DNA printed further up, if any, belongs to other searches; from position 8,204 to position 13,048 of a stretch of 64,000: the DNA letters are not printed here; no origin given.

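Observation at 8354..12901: Glutamate synthase paralogue with a dismantled glutaminase but intact FMN/2-OG/Fe-S core and no small subunit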

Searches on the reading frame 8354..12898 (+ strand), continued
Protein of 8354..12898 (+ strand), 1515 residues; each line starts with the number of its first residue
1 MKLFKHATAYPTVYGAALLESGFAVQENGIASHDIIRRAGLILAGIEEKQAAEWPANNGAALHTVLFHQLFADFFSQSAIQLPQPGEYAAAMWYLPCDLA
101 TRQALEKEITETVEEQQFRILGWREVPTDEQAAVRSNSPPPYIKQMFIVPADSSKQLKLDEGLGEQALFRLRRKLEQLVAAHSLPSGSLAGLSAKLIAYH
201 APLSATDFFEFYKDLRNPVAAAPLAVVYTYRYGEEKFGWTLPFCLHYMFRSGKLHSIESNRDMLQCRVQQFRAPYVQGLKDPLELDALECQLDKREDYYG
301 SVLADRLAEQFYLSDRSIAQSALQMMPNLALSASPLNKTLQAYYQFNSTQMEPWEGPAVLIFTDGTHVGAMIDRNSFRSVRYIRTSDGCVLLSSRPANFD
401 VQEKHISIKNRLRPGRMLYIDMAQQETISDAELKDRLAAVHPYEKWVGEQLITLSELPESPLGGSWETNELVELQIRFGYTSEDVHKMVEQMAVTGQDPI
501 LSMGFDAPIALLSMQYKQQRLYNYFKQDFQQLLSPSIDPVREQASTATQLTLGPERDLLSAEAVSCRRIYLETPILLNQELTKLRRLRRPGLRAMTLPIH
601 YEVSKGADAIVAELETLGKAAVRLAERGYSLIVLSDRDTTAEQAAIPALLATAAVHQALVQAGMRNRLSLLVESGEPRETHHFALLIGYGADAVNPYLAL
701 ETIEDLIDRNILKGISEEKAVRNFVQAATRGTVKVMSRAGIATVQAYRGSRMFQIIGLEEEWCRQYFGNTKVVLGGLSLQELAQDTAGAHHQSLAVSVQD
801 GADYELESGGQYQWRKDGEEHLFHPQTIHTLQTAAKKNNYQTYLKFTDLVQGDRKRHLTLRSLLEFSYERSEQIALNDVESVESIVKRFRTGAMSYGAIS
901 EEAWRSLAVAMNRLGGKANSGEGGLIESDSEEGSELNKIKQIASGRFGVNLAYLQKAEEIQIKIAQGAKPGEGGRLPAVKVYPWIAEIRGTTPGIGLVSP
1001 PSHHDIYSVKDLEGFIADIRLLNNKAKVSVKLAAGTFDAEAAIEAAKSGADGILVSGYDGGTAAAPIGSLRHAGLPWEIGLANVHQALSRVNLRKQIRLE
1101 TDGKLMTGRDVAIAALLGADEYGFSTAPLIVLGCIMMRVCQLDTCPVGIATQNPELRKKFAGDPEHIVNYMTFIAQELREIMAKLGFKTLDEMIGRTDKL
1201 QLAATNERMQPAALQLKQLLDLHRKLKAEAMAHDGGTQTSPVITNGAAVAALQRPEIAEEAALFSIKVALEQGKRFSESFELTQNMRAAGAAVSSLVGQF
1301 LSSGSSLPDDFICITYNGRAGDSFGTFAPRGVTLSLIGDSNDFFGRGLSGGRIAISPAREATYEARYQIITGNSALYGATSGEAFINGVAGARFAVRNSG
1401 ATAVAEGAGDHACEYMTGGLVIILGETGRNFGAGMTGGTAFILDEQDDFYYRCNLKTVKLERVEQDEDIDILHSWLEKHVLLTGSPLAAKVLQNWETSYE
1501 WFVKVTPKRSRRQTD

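Call 30: find_homologous_proteins(query=P0005, max_evalue=1e-100)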
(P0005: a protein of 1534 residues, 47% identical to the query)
Query P0005 (1534 aa): 8000 proteins with E <= 1e-100 among 8000 candidates; the best 120 are listed.
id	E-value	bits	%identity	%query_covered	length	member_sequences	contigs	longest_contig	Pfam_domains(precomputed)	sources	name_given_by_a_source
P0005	0.0e+0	3505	100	100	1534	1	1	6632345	PF01493.26,PF00310.27,PF04898.21,PF01645.24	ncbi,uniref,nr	ncbi:glutamate synthase large subunit [Paenibacillus albus]|uniref:Glutamate synthase large subunit 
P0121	0.0e+0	3422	97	100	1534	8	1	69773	PF01493.26,PF00310.27,PF04898.21,PF01645.24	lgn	-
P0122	0.0e+0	3295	93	100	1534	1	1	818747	PF01493.26,PF00310.27,PF04898.21,PF01645.24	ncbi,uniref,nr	ncbi:glutamate synthase large subunit [Paenibacillus montanisoli]|uniref:Glutamate synthase large su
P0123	0.0e+0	3286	93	100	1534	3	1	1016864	PF01493.26,PF00310.27,PF04898.21,PF01645.24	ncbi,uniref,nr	ncbi:glutamate synthase large subunit [Paenibacillus lignilyticus]|uniref:Glutamate synthase large s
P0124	0.0e+0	3234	91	100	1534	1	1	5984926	PF01493.26,PF00310.27,PF04898.21,PF01645.24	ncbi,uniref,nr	ncbi:glutamate synthase large subunit [Paenibacillus sp. R14(2021)]|uniref:glutamate synthase large 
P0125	0.0e+0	3224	91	100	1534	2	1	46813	PF01493.26,PF00310.27,PF04898.21,PF01645.24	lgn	-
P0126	0.0e+0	3216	91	100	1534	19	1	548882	PF01493.26,PF00310.27,PF04898.21,PF01645.24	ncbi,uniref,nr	ncbi:glutamate synthase large subunit [Paenibacillus glycinis]|uniref:Glutamate synthase large subun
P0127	0.0e+0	3210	91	100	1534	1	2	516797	PF01493.26,PF00310.27,PF04898.21,PF01645.24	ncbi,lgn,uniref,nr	ncbi:glutamate synthase large subunit [Paenibacillus sacheonensis]|uniref:Glutamate synthase large s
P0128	0.0e+0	3209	91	100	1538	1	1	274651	PF01493.26,PF00310.27,PF04898.21,PF01645.24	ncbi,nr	ncbi:glutamate synthase (ferredoxin) [Paenibacillus sacheonensis]|nr:glutamate synthase (ferredoxin)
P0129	0.0e+0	3197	91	100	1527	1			PF01493.26,PF00310.27,PF04898.21,PF01645.24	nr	nr:glutamate synthase large subunit [Paenibacillus sacheonensis]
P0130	0.0e+0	3165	89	100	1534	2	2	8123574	PF01493.26,PF00310.27,PF04898.21,PF01645.24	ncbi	ncbi:glutamate synthase large subunit [Paenibacillus sepulcri]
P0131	0.0e+0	3151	88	100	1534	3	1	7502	PF01493.26,PF00310.27,PF04898.21,PF01645.24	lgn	-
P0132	0.0e+0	3144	88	100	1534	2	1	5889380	PF01493.26,PF00310.27,PF04898.21,PF01645.24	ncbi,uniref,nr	ncbi:glutamate synthase large subunit [Paenibacillus humicola]|uniref:glutamate synthase large subun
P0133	0.0e+0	3130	88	100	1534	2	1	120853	PF01493.26,PF00310.27,PF04898.21,PF01645.24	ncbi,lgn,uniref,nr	ncbi:Ferredoxin-dependent glutamate synthase 1 [Paenibacillus plantiphilus]|uniref:Ferredoxin-depend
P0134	0.0e+0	3104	87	100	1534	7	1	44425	PF01493.26,PF00310.27,PF04898.21,PF01645.24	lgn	-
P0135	0.0e+0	3101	87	100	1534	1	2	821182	PF01493.26,PF00310.27,PF04898.21,PF01645.24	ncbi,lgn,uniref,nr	ncbi:glutamate synthase large subunit [Paenibacillus mendelii]|uniref:Glutamate synthase large subun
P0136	0.0e+0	3080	86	100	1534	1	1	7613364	PF01493.26,PF00310.27,PF04898.21,PF01645.24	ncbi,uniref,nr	ncbi:glutamate synthase large subunit [Paenibacillus spongiae]|uniref:Glutamate synthase large subun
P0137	0.0e+0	3042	85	100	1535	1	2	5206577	PF01493.26,PF00310.27,PF04898.21,PF01645.24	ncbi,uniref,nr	ncbi:glutamate synthase large subunit [Paenibacillus abyssi]|uniref:Glutamate synthase subunit alpha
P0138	0.0e+0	3027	84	100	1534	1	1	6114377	PF01493.26,PF00310.27,PF04898.21,PF01645.24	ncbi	ncbi:glutamate synthase large subunit [Paenibacillus tarimensis]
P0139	0.0e+0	3016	84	100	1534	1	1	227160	PF01493.26,PF00310.27,PF04898.21,PF01645.24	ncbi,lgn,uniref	ncbi:glutamate synthase large subunit [Paenibacillus sp. GCM10023252]|uniref:glutamate synthase larg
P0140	0.0e+0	3015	84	100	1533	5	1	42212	PF01493.26,PF00310.27,PF04898.21,PF01645.24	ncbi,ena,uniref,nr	ncbi:MAG TPA: glutamate synthase large subunit [Paenibacillus sp.]|uniref:glutamate synthase large s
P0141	0.0e+0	3009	84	100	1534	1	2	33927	PF01493.26,PF00310.27,PF04898.21,PF01645.24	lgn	-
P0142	0.0e+0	3003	84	100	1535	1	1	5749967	PF01493.26,PF00310.27,PF04898.21,PF01645.24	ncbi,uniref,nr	ncbi:glutamate synthase large subunit [Paenibacillus beijingensis]|uniref:Glutamate synthase n=1 Tax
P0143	0.0e+0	3002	83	100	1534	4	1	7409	PF01493.26,PF00310.27,PF04898.21,PF01645.24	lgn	-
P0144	0.0e+0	2996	84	100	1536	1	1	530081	PF01493.26,PF00310.27,PF04898.21,PF01645.24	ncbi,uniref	ncbi:glutamate synthase large subunit [Paenibacillus sp. YIM B09110]|uniref:glutamate synthase large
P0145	0.0e+0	2995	83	100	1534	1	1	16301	PF01493.26,PF00310.27,PF04898.21,PF01645.24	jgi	jgi:glutamate synthase (NADPH/NADH) large chain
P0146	0.0e+0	2986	83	100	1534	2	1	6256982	PF01493.26,PF00310.27,PF04898.21,PF01645.24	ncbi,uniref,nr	ncbi:glutamate synthase large subunit [Paenibacillus sp. SYP-B4298]|uniref:glutamate synthase large 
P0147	0.0e+0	2985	84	100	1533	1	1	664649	PF01493.26,PF00310.27,PF04898.21,PF01645.24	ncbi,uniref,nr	ncbi:glutamate synthase large subunit [Paenibacillus sambharensis]|uniref:Glutamate synthase large s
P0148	0.0e+0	2983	84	100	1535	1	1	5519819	PF01493.26,PF00310.27,PF04898.21,PF01645.24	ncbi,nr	ncbi:glutamate synthase (ferredoxin) [Paenibacillaceae bacterium GAS479]|nr:glutamate synthase (ferr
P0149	0.0e+0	2982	83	100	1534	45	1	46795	PF01493.26,PF00310.27,PF04898.21,PF01645.24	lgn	-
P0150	0.0e+0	2981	83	100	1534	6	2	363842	PF01493.26,PF00310.27,PF04898.21,PF01645.24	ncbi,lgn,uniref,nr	ncbi:glutamate synthase large subunit [Paenibacillus pinihumi]|uniref:glutamate synthase large subun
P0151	0.0e+0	2978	83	100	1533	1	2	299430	PF01493.26,PF00310.27,PF04898.21,PF01645.24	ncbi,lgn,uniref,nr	ncbi:glutamate synthase large subunit [Paenibacillus tarimensis]|uniref:glutamate synthase large sub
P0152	0.0e+0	2977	83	100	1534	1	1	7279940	PF01493.26,PF00310.27,PF04898.21,PF01645.24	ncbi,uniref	ncbi:glutamate synthase large subunit [Paenibacillus sp. 1P07SE]|uniref:glutamate synthase large sub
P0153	0.0e+0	2976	83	100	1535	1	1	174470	PF01493.26,PF00310.27,PF04898.21,PF01645.24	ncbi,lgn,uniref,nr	ncbi:glutamate synthase large subunit [Paenibacillus pasadenensis]|uniref:glutamate synthase large s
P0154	0.0e+0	2972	83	100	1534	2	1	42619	PF01493.26,PF00310.27,PF04898.21,PF01645.24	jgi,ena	-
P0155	0.0e+0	2972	84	100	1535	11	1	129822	PF01493.26,PF00310.27,PF04898.21,PF01645.24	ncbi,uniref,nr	ncbi:glutamate synthase large subunit [Paenibacillus humicus]|uniref:glutamate synthase large subuni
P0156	0.0e+0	2971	83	100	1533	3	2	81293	PF01493.26,PF00310.27,PF04898.21,PF01645.24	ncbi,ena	-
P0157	0.0e+0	2970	83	100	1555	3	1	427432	PF01493.26,PF00310.27,PF04898.21,PF01645.24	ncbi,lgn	-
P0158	0.0e+0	2968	83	100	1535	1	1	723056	PF01493.26,PF00310.27,PF04898.21,PF01645.24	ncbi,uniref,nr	ncbi:glutamate synthase large subunit [Paenibacillus herberti]|uniref:Glutamate synthase large subun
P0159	0.0e+0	2966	83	100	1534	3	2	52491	PF01493.26,PF00310.27,PF04898.21,PF01645.24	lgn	-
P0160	0.0e+0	2966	83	100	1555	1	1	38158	PF01493.26,PF00310.27,PF04898.21,PF01645.24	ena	-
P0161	0.0e+0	2966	82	100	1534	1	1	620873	PF01493.26,PF00310.27,PF04898.21,PF01645.24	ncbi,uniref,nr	ncbi:glutamate synthase large subunit [Paenibacillus sp. PL91]|uniref:glutamate synthase large subun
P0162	0.0e+0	2961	82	100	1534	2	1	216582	PF01493.26,PF00310.27,PF04898.21,PF01645.24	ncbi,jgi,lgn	jgi:glutamate synthase (ferredoxin)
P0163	0.0e+0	2960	83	100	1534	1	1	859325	PF01493.26,PF00310.27,PF04898.21,PF01645.24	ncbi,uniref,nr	ncbi:glutamate synthase large subunit [Paenibacillus sp. GSMTC-2017]|uniref:glutamate synthase large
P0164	0.0e+0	2957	82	100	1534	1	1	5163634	PF01493.26,PF00310.27,PF04898.21,PF01645.24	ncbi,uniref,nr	ncbi:glutamate synthase large subunit [Bacillus sp. FJAT-28004]|uniref:glutamate synthase large subu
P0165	0.0e+0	2956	83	100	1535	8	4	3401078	PF01493.26,PF00310.27,PF04898.21,PF01645.24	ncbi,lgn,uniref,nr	ncbi:glutamate synthase large subunit [Paenibacillus pasadenensis]|uniref:Glutamate synthase [NADPH]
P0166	0.0e+0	2954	82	100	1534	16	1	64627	PF01493.26,PF00310.27,PF04898.21,PF01645.24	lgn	-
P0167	0.0e+0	2952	82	100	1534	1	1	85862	PF01493.26,PF00310.27,PF04898.21,PF01645.24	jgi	-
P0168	0.0e+0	2949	82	100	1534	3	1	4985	PF01493.26,PF00310.27,PF04898.21,PF01645.24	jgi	-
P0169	0.0e+0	2948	83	100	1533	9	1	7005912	PF01493.26,PF00310.27,PF04898.21,PF01645.24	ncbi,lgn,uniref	ncbi:glutamate synthase large subunit [Paenibacillus sp. FSL H8-0537]|uniref:glutamate synthase larg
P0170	0.0e+0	2946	83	100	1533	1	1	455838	PF01493.26,PF00310.27,PF04898.21,PF01645.24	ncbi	ncbi:MAG: glutamate synthase large subunit [Candidatus Pristimantibacillus sp.]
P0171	0.0e+0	2943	82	100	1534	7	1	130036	PF01493.26,PF00310.27,PF04898.21,PF01645.24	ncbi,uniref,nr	ncbi:glutamate synthase large subunit [Paenibacillus sp. MY03]|uniref:glutamate synthase large subun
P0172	0.0e+0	2943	82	100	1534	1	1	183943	PF01493.26,PF00310.27,PF04898.21,PF01645.24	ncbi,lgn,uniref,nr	ncbi:glutamate synthase large subunit [Paenibacillus sp. J5C_2022]|uniref:glutamate synthase large s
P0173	0.0e+0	2943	83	100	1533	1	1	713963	PF01493.26,PF00310.27,PF04898.21,PF01645.24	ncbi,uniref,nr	ncbi:glutamate synthase large subunit [Paenibacillus radicis (ex Gao et al. 2016)]|uniref:Glutamate 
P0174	0.0e+0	2942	82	100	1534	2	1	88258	PF01493.26,PF00310.27,PF04898.21,PF01645.24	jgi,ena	-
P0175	0.0e+0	2942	82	100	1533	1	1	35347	PF01493.26,PF00310.27,PF04898.21,PF01645.24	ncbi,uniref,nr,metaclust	ncbi:glutamate synthase large subunit [Paenibacillus gorillae]|uniref:glutamate synthase large subun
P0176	0.0e+0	2939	82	100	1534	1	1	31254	PF01493.26,PF00310.27,PF04898.21,PF01645.24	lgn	-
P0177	0.0e+0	2939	82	100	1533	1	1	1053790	PF01493.26,PF00310.27,PF04898.21,PF01645.24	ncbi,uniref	ncbi:glutamate synthase large subunit [Paenibacillus sp. NPDC058174]|uniref:glutamate synthase large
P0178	0.0e+0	2937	82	100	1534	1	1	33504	PF01493.26,PF00310.27,PF04898.21,PF01645.24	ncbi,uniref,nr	ncbi:glutamate synthase subunit alpha [Paenibacillus sp. 598K]|uniref:glutamate synthase large subun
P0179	0.0e+0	2936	82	100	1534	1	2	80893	PF01493.26,PF00310.27,PF04898.21,PF01645.24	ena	-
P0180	0.0e+0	2936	82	100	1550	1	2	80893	PF01493.26,PF00310.27,PF04898.21,PF01645.24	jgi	-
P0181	0.0e+0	2934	81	100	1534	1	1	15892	PF01493.26,PF00310.27,PF04898.21,PF01645.24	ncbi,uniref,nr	ncbi:glutamate synthase large subunit [Paenibacillus sp. IB182496]|uniref:Glutamate synthase large s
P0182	0.0e+0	2934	82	100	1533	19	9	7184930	PF01493.26,PF00310.27,PF04898.21,PF01645.24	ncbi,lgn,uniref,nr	ncbi:glutamate synthase large subunit [Paenibacillus sp. JDR-2]|uniref:glutamate synthase large subu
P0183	0.0e+0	2932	82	100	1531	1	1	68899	PF01493.26,PF00310.27,PF04898.21,PF01645.24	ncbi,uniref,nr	ncbi:glutamate synthase large subunit [Paenibacillus sp. MMS18-CY102]|uniref:glutamate synthase larg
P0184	0.0e+0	2932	81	100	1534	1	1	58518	PF01493.26,PF00310.27,PF04898.21,PF01645.24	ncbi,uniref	ncbi:glutamate synthase large subunit [Paenibacillus chungangensis]|uniref:Glutamate synthase large 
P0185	0.0e+0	2932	82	100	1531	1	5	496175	PF01493.26,PF00310.27,PF04898.21,PF01645.24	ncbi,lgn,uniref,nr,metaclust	ncbi:Glutamate synthase (ferredoxin) [Paenibacillus curdlanolyticus YK9]|uniref:Glutamate synthase (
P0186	0.0e+0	2932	82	100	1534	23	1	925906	PF01493.26,PF00310.27,PF04898.21,PF01645.24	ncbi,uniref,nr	ncbi:glutamate synthase large subunit [Paenibacillus paeoniae]|uniref:Glutamate synthase large subun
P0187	0.0e+0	2931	82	100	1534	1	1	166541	PF01493.26,PF00310.27,PF04898.21,PF01645.24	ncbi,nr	ncbi:glutamate synthase large subunit [Paenibacillaceae bacterium]|nr:glutamate synthase large subun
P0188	0.0e+0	2930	82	100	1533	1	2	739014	PF01493.26,PF00310.27,PF04898.21,PF01645.24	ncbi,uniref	ncbi:glutamate synthase large subunit [Paenibacillus thailandensis]|uniref:Glutamate synthase large 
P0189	0.0e+0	2926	82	100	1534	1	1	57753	PF01493.26,PF00310.27,PF04898.21,PF01645.24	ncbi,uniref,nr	ncbi:glutamate synthase large subunit [Paenibacillus sp. HB172176]|uniref:glutamate synthase large s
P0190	0.0e+0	2925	81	100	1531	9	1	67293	PF01493.26,PF00310.27,PF04898.21,PF01645.24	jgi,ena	-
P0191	0.0e+0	2924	82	100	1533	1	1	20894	PF01493.26,PF00310.27,PF04898.21,PF01645.24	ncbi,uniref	ncbi:glutamate synthase large subunit [Paenibacillus sp. NPDC058071]|uniref:glutamate synthase large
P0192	0.0e+0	2921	82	100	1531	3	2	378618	PF01493.26,PF00310.27,PF04898.21,PF01645.24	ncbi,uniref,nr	ncbi:glutamate synthase large subunit [Paenibacillus xylaniclasticus]|uniref:glutamate synthase larg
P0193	0.0e+0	2921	81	100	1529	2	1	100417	PF01493.26,PF00310.27,PF04898.21,PF01645.24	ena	-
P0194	0.0e+0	2920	81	100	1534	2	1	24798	PF01493.26,PF00310.27,PF04898.21,PF01645.24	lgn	-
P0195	0.0e+0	2918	82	100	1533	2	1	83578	PF01493.26,PF00310.27,PF04898.21,PF01645.24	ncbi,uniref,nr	ncbi:glutamate synthase large subunit [Paenibacillus sp. NEAU-GSW1]|uniref:glutamate synthase large 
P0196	0.0e+0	2918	81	100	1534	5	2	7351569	PF01493.26,PF00310.27,PF04898.21,PF01645.24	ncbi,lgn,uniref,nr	ncbi:glutamate synthase subunit alpha [Paenibacillus sp. FSL H8-0548]|uniref:glutamate synthase larg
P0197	0.0e+0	2909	81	100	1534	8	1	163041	PF01493.26,PF00310.27,PF04898.21,PF01645.24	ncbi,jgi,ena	-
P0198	0.0e+0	2878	81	100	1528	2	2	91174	PF01493.26,PF00310.27,PF04898.21,PF01645.24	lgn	-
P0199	0.0e+0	2853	80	100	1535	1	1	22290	PF01493.26,PF00310.27,PF04898.21,PF01645.24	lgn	-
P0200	0.0e+0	2834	79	100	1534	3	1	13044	PF01493.26,PF00310.27,PF04898.21,PF01645.24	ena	-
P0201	0.0e+0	2821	80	100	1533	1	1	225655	PF01493.26,PF00310.27,PF04898.21,PF01645.24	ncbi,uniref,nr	ncbi:glutamate synthase large subunit [Paenibacillus selenitireducens]|uniref:Glutamate synthase lar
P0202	0.0e+0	2820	79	99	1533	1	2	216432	PF01493.26,PF00310.27,PF04898.21,PF01645.24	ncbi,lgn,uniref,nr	ncbi:glutamate synthase large subunit [Paenibacillus sediminis]|uniref:Glutamate synthase (Ferredoxi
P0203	0.0e+0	2816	79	100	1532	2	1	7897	PF01493.26,PF00310.27,PF04898.21,PF01645.24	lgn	-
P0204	0.0e+0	2816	78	100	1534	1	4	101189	PF01493.26,PF00310.27,PF04898.21,PF01645.24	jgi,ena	jgi:glutamate synthase (ferredoxin)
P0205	0.0e+0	2806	79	100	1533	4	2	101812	PF01493.26,PF00310.27,PF04898.21,PF01645.24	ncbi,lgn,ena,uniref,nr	ncbi:glutamate synthase large subunit [Paenibacillus terrigena]|uniref:glutamate synthase large subu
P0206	0.0e+0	2805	78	100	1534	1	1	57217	PF01493.26,PF00310.27,PF04898.21,PF01645.24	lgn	-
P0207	0.0e+0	2805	78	100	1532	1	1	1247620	PF01493.26,PF00310.27,PF04898.21,PF01645.24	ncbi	ncbi:glutamate synthase large subunit [Paenibacillus marinisediminis]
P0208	0.0e+0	2799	78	100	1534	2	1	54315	PF01493.26,PF00310.27,PF04898.21,PF01645.24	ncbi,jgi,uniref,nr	ncbi:MAG: glutamate synthase large subunit [Cohnella sp.]|uniref:glutamate synthase large subunit n=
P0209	0.0e+0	2798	78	100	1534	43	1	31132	PF01493.26,PF00310.27,PF04898.21,PF01645.24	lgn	-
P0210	0.0e+0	2797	78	100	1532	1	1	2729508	PF01493.26,PF00310.27,PF04898.21,PF01645.24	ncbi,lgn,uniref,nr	ncbi:glutamate synthase large subunit [Paenibacillus sp. SC116]|uniref:glutamate synthase large subu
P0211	0.0e+0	2793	78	100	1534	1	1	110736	PF01493.26,PF00310.27,PF04898.21,PF01645.24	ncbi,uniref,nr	ncbi:glutamate synthase [Cohnella kolymensis]|uniref:Glutamate synthase n=1 Tax=Cohnella kolymensis 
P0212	0.0e+0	2792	78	100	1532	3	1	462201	PF01493.26,PF00310.27,PF04898.21,PF01645.24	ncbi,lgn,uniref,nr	ncbi:glutamate synthase large subunit [Paenibacillus sp. ACRRX]|uniref:glutamate synthase large subu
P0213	0.0e+0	2792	78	99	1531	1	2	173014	PF01493.26,PF00310.27,PF04898.21,PF01645.24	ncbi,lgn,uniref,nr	ncbi:glutamate synthase domain-containing protein 2/glutamate synthase domain-containing protein 1/g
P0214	0.0e+0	2791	78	100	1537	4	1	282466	PF01493.26,PF00310.27,PF04898.21,PF01645.24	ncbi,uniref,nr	ncbi:glutamate synthase large subunit [Cohnella caldifontis]|uniref:glutamate synthase large subunit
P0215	0.0e+0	2790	77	100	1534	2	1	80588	PF01493.26,PF00310.27,PF04898.21,PF01645.24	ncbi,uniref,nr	ncbi:glutamate synthase large subunit [Cohnella sp. REN36]|uniref:glutamate synthase large subunit n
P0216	0.0e+0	2789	78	99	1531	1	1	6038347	PF01493.26,PF00310.27,PF04898.21,PF01645.24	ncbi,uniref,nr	ncbi:glutamate synthase large subunit [Paenibacillus durus]|uniref:Glutamate synthase n=1 Tax=Paenib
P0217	0.0e+0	2787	77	100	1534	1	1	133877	PF01493.26,PF00310.27,PF04898.21,PF01645.24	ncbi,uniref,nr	ncbi:glutamate synthase large subunit [Cohnella sp. CFH 77786]|uniref:glutamate synthase large subun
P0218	0.0e+0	2787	77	100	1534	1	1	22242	PF01493.26,PF00310.27,PF04898.21,PF01645.24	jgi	jgi:glutamate synthase (NADPH) large chain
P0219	0.0e+0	2787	81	96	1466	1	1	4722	PF01493.26,PF00310.27,PF04898.21,PF01645.24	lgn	-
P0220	0.0e+0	2787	77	100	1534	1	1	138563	PF01493.26,PF00310.27,PF04898.21,PF01645.24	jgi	-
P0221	0.0e+0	2784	77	100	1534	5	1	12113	PF01493.26,PF00310.27,PF04898.21,PF01645.24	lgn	-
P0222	0.0e+0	2784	78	99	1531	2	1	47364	PF01493.26,PF00310.27,PF04898.21,PF01645.24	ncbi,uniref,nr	ncbi:Glutamate synthase domain-containing protein 2 [Paenibacillus sophorae]|uniref:Glutamate syntha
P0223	0.0e+0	2783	78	100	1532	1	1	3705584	PF01493.26,PF00310.27,PF04898.21,PF01645.24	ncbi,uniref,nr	ncbi:glutamate synthase large subunit [Paenibacillus agilis]|uniref:Glutamate synthase large subunit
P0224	0.0e+0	2783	78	100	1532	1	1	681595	PF01493.26,PF00310.27,PF04898.21,PF01645.24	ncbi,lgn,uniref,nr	ncbi:glutamate synthase large subunit [Paenibacillus assamensis]|uniref:glutamate synthase large sub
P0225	0.0e+0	2781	78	100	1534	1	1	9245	PF01493.26,PF00310.27,PF04898.21,PF01645.24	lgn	-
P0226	0.0e+0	2781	77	100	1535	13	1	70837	PF01493.26,PF00310.27,PF04898.21,PF01645.24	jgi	-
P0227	0.0e+0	2781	78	100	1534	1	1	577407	PF01493.26,PF00310.27,PF04898.21,PF01645.24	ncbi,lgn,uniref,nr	ncbi:glutamate synthase large subunit [Cohnella sp. CIP 111063]|uniref:glutamate synthase large subu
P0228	0.0e+0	2780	77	99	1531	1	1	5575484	PF01493.26,PF00310.27,PF04898.21,PF01645.24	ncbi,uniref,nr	ncbi:glutamate synthase large subunit [Paenibacillus durus]|uniref:Glutamate synthase n=2 Tax=Paenib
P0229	0.0e+0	2780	77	99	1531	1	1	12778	PF01493.26,PF00310.27,PF04898.21,PF01645.24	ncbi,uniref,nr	ncbi:glutamate synthase large subunit [Paenibacillus zanthoxyli]|uniref:glutamate synthase large sub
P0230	0.0e+0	2780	78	100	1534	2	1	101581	PF01493.26,PF00310.27,PF04898.21,PF01645.24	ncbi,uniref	ncbi:glutamate synthase large subunit [Cohnella sp.]|uniref:glutamate synthase large subunit n=1 Tax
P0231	0.0e+0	2779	77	100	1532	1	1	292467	PF01493.26,PF00310.27,PF04898.21,PF01645.24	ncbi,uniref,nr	ncbi:glutamate synthase large subunit [Paenibacillus arenosi]|uniref:Glutamate synthase large subuni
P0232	0.0e+0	2779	78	100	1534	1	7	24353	PF01493.26,PF00310.27,PF04898.21,PF01645.24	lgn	-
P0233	0.0e+0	2775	77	100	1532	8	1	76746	PF01493.26,PF00310.27,PF04898.21,PF01645.24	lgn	-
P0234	0.0e+0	2775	78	99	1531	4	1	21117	PF01493.26,PF00310.27,PF04898.21,PF01645.24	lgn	-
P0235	0.0e+0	2774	77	100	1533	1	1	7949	PF01493.26,PF00310.27,PF04898.21,PF01645.24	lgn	-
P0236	0.0e+0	2774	77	100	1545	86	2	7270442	PF01493.26,PF00310.27,PF04898.21,PF01645.24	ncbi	-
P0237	0.0e+0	2772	77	100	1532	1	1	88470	PF01493.26,PF00310.27,PF04898.21,PF01645.24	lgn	-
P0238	0.0e+0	2772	77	100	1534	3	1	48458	PF01493.26,PF00310.27,PF04898.21,PF01645.24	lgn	-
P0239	0.0e+0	2771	78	100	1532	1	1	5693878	PF01493.26,PF00310.27,PF04898.21,PF01645.24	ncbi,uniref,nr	ncbi:glutamate synthase large subunit [Paenibacillus sp. 481]|uniref:glutamate synthase large subuni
